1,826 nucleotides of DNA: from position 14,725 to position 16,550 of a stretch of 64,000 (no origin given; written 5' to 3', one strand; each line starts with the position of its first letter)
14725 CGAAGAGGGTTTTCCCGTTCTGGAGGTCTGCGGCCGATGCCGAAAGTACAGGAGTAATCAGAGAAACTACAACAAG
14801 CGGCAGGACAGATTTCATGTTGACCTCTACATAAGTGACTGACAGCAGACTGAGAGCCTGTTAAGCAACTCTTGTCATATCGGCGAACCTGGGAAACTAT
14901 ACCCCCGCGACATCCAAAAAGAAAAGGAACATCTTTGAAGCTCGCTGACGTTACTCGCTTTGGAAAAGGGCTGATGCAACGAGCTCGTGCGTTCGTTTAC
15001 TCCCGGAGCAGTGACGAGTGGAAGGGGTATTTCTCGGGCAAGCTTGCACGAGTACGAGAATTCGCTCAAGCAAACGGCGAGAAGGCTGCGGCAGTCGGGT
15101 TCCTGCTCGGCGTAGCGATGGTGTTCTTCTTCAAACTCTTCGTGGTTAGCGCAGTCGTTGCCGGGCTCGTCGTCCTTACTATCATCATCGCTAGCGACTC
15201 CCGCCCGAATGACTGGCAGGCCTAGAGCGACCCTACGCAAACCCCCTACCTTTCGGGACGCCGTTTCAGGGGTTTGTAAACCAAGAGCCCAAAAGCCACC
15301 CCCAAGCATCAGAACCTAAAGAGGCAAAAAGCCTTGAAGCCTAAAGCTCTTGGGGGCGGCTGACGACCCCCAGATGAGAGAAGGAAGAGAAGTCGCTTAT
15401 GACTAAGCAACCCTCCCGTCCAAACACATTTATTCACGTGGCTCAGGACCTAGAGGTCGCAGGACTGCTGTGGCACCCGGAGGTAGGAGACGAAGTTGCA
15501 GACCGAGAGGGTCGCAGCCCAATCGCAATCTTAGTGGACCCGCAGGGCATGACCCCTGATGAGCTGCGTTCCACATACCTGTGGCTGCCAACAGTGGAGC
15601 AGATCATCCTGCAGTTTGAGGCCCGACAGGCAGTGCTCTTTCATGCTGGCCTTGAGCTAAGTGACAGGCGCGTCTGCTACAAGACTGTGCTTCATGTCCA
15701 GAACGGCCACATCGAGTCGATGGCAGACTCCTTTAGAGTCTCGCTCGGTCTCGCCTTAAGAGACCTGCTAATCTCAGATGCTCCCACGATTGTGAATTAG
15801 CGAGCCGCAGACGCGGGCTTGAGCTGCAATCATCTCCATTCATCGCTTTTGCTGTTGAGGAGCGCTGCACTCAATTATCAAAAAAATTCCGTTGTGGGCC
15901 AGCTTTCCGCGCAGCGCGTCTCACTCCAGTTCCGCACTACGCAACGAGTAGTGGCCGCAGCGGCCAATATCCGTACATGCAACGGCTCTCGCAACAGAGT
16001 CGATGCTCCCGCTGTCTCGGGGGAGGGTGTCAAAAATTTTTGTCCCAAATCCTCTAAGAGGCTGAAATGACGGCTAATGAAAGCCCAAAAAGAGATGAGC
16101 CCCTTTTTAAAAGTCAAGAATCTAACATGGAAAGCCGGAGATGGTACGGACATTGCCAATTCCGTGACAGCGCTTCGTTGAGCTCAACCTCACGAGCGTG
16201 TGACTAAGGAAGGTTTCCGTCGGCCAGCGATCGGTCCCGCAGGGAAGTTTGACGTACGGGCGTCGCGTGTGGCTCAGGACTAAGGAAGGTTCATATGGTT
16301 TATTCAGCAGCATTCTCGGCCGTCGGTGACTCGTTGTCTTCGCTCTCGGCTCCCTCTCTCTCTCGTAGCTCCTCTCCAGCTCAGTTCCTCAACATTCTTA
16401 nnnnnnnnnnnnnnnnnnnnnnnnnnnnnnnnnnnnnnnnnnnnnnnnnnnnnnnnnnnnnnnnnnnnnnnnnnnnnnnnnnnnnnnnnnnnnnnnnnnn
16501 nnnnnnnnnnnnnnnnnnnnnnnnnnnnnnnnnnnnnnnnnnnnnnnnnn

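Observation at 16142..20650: Sigma-54 regulatory cassette next to the flagellar cluster, headed by a receiver-less sigma-54 activator with its own sigma-54 promoter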

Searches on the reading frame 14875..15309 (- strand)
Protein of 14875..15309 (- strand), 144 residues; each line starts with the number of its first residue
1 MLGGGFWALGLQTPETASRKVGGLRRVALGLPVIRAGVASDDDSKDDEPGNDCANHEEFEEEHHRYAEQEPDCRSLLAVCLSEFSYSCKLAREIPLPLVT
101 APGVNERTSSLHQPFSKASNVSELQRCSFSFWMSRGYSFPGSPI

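Call 3: search_protein_families(library=pfam, proteins=[window:14875-15309:-], max_evalue=0.01)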
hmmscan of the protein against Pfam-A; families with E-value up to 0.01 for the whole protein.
window:14875-15309:- (144 aa): 1 family
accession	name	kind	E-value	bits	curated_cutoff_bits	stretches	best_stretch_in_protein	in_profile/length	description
PF15441.11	ARHGEF5_35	-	0.00048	19.7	27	1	43-129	383-470/488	RhoGEF 5/35 N-terminal disordered region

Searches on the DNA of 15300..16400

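Call 17: search_rna_families(source=window, start=15300, end=16400, threshold=evalue, max_evalue=5)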
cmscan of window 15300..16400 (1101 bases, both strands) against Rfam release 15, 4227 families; matches with E-value up to 5: 2.
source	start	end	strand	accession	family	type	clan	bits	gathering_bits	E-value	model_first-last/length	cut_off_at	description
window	16098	16173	-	RF01423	snoR117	Gene; snRNA; snoRNA; CD-box;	-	17.7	42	1.1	1-80/80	no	small nucleolar RNA snoR117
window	15748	15847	-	RF02840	Ref68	Gene; sRNA;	-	14.1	44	2.4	1-124/124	no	Enterococcus sRNA 68 (Lacto-3 RNA)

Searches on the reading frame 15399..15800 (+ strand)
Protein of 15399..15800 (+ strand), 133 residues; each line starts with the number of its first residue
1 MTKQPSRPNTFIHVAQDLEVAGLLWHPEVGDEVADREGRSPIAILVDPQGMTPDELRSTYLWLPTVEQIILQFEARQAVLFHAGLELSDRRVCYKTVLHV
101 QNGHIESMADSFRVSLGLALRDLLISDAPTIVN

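Call 3: search_protein_families(library=pfam, proteins=[window:15399-15800:+], max_evalue=0.01)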
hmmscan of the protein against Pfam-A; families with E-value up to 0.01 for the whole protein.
window:15399-15800:+ (133 aa): 0 families

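Call 25: search_protein_families(library=ncbifam, proteins=[window:15399-15800:+], max_evalue=0.001)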
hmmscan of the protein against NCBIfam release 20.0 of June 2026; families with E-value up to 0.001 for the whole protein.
window:15399-15800:+ (133 aa): 0 families

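Call 51: find_homologous_proteins(query=window:15399-15800:+, max_evalue=0.001)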
Query window:15399-15800:+ (133 aa): 267 proteins with E <= 0.001 among 306 candidates; the best 120 are listed.
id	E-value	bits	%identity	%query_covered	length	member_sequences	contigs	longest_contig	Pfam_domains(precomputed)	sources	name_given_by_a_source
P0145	1.2e-78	279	96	100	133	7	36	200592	-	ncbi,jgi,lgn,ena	jgi:hypothetical protein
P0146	5.3e-73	261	89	100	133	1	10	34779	-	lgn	-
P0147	4.8e-72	258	88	100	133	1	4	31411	-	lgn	-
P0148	2.1e-71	255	87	100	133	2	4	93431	-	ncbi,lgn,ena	-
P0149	2.3e-68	246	83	100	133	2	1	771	-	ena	-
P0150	2.6e-68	245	85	100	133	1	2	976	-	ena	-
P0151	5.7e-62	225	77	100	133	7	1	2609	-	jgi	-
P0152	7.6e-62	225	78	100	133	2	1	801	-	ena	-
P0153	1.5e-61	224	77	100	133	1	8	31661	-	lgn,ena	-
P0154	1.6e-61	224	77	100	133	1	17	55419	-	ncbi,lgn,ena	-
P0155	2.6e-61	223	76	100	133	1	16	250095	-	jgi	jgi:hypothetical protein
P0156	7.4e-61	221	74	100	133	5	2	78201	-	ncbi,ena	-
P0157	3.8e-59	216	73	100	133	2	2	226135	-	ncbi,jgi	jgi:hypothetical protein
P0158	3.9e-59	216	72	100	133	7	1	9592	-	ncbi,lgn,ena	-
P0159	4.5e-59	216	79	84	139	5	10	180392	-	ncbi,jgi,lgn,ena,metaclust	jgi:hypothetical protein|metaclust:\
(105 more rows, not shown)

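Call 61: predict_structure(alignment_id=A5)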
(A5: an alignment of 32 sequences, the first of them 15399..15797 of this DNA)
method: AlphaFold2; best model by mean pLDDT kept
length: 133 residues; sequences in the alignment: 32
mean_pLDDT: 77.5   pTM: 0.67
mean pLDDT of the five models: 77.5, 66.0, 55.8, 47.1, 46.4
residues with pLDDT >= 90: 40; 70-90: 53; 50-70: 34; < 50: 6
segments of 3 or more residues with pLDDT < 50: 1-6
pLDDT, mean of each block of 10 residues (from residue 1): 47 70 62 70 56 75 78 92 93 94 93 89 86 88
secondary structure, 60 per line:
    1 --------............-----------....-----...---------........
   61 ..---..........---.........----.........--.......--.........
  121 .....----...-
elements in order: H9-20 E32-35 E41-43 H53-59 E60-62 H66-75 E79-87 E92-100 E103-109 H112-125 E130-132
